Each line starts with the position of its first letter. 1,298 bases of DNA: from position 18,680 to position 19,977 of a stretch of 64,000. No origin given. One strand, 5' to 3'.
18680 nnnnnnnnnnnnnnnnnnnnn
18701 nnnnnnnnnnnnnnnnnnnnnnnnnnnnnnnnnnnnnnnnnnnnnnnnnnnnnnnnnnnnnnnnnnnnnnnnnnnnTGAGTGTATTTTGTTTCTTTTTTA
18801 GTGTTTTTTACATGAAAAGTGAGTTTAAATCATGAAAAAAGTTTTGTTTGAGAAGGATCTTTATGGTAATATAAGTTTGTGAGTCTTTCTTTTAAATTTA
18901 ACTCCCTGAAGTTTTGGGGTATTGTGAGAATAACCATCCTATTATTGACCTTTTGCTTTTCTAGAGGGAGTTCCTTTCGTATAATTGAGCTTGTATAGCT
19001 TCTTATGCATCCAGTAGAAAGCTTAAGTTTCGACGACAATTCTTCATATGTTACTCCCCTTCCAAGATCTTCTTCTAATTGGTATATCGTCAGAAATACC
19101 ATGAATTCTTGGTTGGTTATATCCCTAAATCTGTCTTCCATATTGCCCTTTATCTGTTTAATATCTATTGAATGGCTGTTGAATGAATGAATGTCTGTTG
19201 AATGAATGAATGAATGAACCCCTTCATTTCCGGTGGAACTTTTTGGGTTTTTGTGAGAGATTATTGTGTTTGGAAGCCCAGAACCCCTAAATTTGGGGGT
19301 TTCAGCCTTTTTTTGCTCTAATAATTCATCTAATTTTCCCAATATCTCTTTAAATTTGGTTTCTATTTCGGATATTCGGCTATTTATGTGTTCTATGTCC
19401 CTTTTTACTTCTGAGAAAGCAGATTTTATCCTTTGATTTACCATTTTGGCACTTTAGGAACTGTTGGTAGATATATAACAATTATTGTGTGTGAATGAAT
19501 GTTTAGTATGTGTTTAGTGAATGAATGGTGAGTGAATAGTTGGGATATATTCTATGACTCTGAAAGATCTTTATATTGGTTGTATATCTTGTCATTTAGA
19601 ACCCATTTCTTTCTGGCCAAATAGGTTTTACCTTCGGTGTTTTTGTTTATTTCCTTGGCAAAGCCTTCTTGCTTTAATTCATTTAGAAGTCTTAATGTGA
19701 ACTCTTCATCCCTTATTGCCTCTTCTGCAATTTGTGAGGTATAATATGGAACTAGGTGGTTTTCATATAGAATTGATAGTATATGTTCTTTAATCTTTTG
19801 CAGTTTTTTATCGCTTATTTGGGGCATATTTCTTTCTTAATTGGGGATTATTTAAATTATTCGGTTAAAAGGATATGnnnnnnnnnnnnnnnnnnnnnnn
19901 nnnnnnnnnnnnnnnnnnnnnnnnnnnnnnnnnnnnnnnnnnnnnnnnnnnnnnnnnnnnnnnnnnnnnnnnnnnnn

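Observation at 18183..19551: Convergent pair of coiled-coil plus HTH regulators with a (GAAT)n microsatellite inside one gene and repeated again in its promoter region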

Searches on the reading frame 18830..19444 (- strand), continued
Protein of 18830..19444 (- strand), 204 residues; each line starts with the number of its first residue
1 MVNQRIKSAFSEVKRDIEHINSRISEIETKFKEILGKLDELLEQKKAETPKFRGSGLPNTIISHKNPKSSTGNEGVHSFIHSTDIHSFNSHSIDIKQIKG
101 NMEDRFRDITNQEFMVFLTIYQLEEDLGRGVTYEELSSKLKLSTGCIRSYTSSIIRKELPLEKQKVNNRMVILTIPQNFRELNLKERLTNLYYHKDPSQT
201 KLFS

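Call 48: find_encoding_contigs(protein=P0041, flank=10000, max_places=1)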
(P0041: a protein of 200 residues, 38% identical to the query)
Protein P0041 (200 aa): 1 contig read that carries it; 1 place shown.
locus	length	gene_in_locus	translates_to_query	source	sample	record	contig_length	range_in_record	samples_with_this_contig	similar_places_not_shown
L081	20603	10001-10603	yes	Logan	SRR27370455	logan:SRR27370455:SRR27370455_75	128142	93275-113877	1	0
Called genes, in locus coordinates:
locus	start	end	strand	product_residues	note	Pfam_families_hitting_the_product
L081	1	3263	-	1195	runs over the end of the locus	PF03833:PolC_DP2_N, PF24844:PolC_DP2_central, PF24846:PolC_DP2_cat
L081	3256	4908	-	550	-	PF01336:tRNA_anti-codon (weak), PF00149:Metallophos, PF04042:DNA_pol_E_B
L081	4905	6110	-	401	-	PF01637:ATPase_2, PF05621:TniB (weak), PF13191:AAA_16 (weak), PF00004:AAA, PF13401:AAA_22, PF22606:Cdc6-ORC-like_ATPase_lid (weak), PF22703:Cdc6_lid, PF09079:WHD_Cdc6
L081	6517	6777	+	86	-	PF05239:PRC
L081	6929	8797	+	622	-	PF01078:Mg_chelatase, PF20030:bpMoxR (faint), PF13401:AAA_22 (faint), PF00158:Sigma54_activat, PF13654:AAA_32 (weak), PF20436:LonB_AAA-LID (weak), PF05362:Lon_C, PF13541:ChlI, +3 more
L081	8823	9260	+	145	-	-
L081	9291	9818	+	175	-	-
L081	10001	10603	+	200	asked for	PF13730:HTH_36 (weak)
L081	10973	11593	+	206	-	-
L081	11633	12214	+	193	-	-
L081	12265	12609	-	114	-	-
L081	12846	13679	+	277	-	PF13495:Phage_int_SAM_4, PF00589:Phage_integrase, PF22823:MrpR_C_cat (weak)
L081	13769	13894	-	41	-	-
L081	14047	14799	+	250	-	-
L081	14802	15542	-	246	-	PF09754:PAC2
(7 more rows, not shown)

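Call 49: find_encoding_contigs(protein=P0067, flank=10000, max_places=1)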
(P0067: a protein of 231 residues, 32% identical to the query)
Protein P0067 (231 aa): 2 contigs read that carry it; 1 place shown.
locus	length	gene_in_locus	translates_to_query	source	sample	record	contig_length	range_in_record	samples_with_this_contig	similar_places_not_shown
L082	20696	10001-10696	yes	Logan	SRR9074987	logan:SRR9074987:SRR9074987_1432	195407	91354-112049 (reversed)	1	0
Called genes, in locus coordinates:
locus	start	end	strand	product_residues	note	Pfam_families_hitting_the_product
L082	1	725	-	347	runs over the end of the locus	PF00708:Acylphosphatase, PF01255:Prenyltransf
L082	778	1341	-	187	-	-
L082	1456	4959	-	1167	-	PF03833:PolC_DP2_N, PF24844:PolC_DP2_central, PF24846:PolC_DP2_cat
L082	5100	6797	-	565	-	PF01336:tRNA_anti-codon (weak), PF00149:Metallophos, PF04042:DNA_pol_E_B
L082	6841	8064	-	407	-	PF01637:ATPase_2 (faint), PF13191:AAA_16, PF00004:AAA, PF13401:AAA_22, PF22606:Cdc6-ORC-like_ATPase_lid (weak), PF22703:Cdc6_lid, PF09079:WHD_Cdc6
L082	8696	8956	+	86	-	PF05239:PRC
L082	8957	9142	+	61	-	-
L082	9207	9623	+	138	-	-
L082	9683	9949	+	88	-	-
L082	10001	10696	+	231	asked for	-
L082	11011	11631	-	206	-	-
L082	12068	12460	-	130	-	-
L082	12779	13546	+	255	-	PF00239:Resolvase, PF07508:Recombinase (weak)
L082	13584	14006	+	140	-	PF07508:Recombinase (weak)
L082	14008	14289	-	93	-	PF14333:DUF4389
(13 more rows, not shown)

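Call 64: search_protein_families(library=pfam, alignment_id=A1, max_evalue=0.01)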
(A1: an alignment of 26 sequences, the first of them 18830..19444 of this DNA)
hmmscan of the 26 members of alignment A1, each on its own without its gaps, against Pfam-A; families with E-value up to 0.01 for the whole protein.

A. member 1, window:18830-19444:- (204 aa): 2 families
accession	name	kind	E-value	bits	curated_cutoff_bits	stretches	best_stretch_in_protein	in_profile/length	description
PF10241.14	KxDL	-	0.005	17.6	27.2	0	7-32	54-79/86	Uncharacterized conserved protein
PF06160.17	EzrA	-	0.0052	15.6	39.6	1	8-48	94-134/557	Septation ring formation regulator, EzrA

B. families by the number of members that match (of 26 scanned): 9 families
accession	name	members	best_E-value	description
PF21984.2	DnaD_N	12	0.00014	DnaD N-terminal domain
PF08279.18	HTH_11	8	7.5e-05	HTH domain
PF06160.17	EzrA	4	3.8e-06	Septation ring formation regulator, EzrA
PF13730.12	HTH_36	3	0.0036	Helix-turn-helix domain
PF13166.12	AAA_13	1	0.0016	AAA domain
PF10241.14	KxDL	1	0.005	Uncharacterized conserved protein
PF06103.16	DUF948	1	0.0072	Bacterial protein of unknown function (DUF948)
PF08280.17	HTH_Mga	1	0.0091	M protein trans-acting positive regulator (MGA) HTH domain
PF18961.6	DUF5703_N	1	0.0093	Domain of unknown function (DUF5703)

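Call 65: search_solved_structures(query=A1, max_evalue=1)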
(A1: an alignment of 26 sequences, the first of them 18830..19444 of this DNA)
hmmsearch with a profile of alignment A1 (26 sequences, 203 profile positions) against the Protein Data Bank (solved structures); distinct sequences matched with E-value up to 1: 18.
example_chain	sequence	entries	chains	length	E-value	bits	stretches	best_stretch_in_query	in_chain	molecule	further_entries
7o97_A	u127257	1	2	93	0.044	16.8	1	4-46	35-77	hypothetical protein UY81_C0065G0003 from Candidatus Giovannonibacteria bacterium converte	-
5zuv_A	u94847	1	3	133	0.07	16.2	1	4-76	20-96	Spike glycoprotein,Spike glycoprotein,inhibitor EK1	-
2yny_A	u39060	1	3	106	0.1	15.7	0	10-43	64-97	GENERAL CONTROL PROTEIN GCN4, PUTATIVE INNER MEMBRANE PROTEIN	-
4kht_A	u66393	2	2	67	0.1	15.6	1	6-48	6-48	Gp41 helix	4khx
4zmr_A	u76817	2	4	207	0.12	15.4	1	127-157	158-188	Response regulator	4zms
4hye_A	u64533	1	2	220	0.13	15.3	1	127-157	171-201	Response regulator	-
7o92_A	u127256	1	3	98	0.14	15.2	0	13-43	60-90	hypothetical protein UY81_C0065G0003 residues 18-54 from Candidatus Giovannonibacteria bac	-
6pbx_A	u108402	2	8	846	0.19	14.7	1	11-51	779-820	Potassium voltage-gated channel subfamily H member 1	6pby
5k7l_A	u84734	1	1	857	0.2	14.7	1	11-51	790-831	Potassium voltage-gated channel subfamily H member 1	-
3vyi_A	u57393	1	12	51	0.24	14.4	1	11-46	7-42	Voltage-gated hydrogen channel 1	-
6tf9_QP1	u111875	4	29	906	0.27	14.2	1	25-120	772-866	Gamma-tubulin complex component 3 homolog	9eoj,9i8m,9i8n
4r0r_A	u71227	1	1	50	0.27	14.2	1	6-40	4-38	eboIZN21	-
6zz6_B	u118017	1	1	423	0.31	14.1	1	11-109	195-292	Structural maintenance of chromosomes protein 3,Structural maintenance of chromosomes prot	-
8jja_A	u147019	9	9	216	0.34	13.9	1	98-128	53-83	bis(5'-nucleosyl)-tetraphosphatase (symmetrical)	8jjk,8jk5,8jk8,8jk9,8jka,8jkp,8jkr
5app_A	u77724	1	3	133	0.34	13.9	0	9-48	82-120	General control protein GCN4,GENERAL CONTROL PROTEIN GCN4, OUTER MEMBRANE PROTEIN 100,Gene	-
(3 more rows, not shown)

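Call 67: list_cluster_members(proteins=[window:18830-19444:-, P0001, P0002])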
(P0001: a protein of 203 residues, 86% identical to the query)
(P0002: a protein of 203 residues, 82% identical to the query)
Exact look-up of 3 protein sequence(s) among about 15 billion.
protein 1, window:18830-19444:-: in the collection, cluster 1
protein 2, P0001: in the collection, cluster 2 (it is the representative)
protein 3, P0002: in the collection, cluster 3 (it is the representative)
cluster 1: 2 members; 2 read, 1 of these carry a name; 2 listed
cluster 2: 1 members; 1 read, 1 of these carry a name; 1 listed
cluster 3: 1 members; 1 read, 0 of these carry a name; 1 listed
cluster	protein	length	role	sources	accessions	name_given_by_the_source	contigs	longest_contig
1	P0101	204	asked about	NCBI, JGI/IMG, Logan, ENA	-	hypothetical protein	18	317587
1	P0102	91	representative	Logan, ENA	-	-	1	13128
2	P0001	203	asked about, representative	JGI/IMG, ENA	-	hypothetical protein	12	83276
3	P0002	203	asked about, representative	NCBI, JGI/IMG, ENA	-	-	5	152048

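Call 69: find_encoding_contigs(protein=P0102, flank=1500, max_places=4)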
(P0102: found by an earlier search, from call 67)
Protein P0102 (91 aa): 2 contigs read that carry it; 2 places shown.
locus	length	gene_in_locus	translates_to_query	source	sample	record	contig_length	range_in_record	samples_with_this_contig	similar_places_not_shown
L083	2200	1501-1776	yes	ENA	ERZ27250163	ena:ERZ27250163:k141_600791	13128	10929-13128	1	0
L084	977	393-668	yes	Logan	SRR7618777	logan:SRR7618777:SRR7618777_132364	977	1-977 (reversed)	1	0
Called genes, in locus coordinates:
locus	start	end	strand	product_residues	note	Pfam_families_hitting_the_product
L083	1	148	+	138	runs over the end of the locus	-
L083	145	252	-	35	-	-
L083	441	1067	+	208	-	-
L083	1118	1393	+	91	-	-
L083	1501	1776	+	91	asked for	-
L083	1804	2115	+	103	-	-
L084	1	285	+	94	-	?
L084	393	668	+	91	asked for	-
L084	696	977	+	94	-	?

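Call 84: search_protein_representatives(alignment_id=A1)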
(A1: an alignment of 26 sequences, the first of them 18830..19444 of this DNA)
Query: 26 sequences, 203 profile positions. Proteins with E-value up to 0.001 (for the whole library): 841; up to 1e-10: 635; up to 1e-30: 159. The best 150 are listed.
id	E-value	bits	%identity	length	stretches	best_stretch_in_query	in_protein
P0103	1.0e-82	293.2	-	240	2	55-203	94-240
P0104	8.1e-74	264.2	-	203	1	1-203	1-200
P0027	2.7e-72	259.2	-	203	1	2-203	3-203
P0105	3.4e-67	242.5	-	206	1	2-202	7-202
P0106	4.6e-66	238.8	-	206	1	3-202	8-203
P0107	1.5e-58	214.3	-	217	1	1-203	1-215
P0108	1.7e-57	210.9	-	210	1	2-202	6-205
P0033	6.5e-57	209.0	-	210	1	4-202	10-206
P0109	8.9e-56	205.3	-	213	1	3-202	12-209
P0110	9.2e-54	198.7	-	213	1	3-203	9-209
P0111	1.3e-53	198.2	-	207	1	2-203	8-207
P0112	2.4e-53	197.3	-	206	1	2-202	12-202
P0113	3.5e-53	196.8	-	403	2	61-202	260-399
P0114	7.6e-53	195.7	-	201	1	2-203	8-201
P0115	1.0e-52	195.2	-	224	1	2-202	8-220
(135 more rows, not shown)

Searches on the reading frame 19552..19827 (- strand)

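Call 5: search_protein_families(library=pfam, proteins=[window:19552-19827:-], max_evalue=1)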
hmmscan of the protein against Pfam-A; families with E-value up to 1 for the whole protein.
window:19552-19827:- (91 aa): 1 family
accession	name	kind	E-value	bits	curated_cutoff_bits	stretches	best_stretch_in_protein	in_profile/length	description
PF05416.18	Peptidase_C37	-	0.073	12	20.2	1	35-90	212-266/535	Southampton virus-type processing peptidase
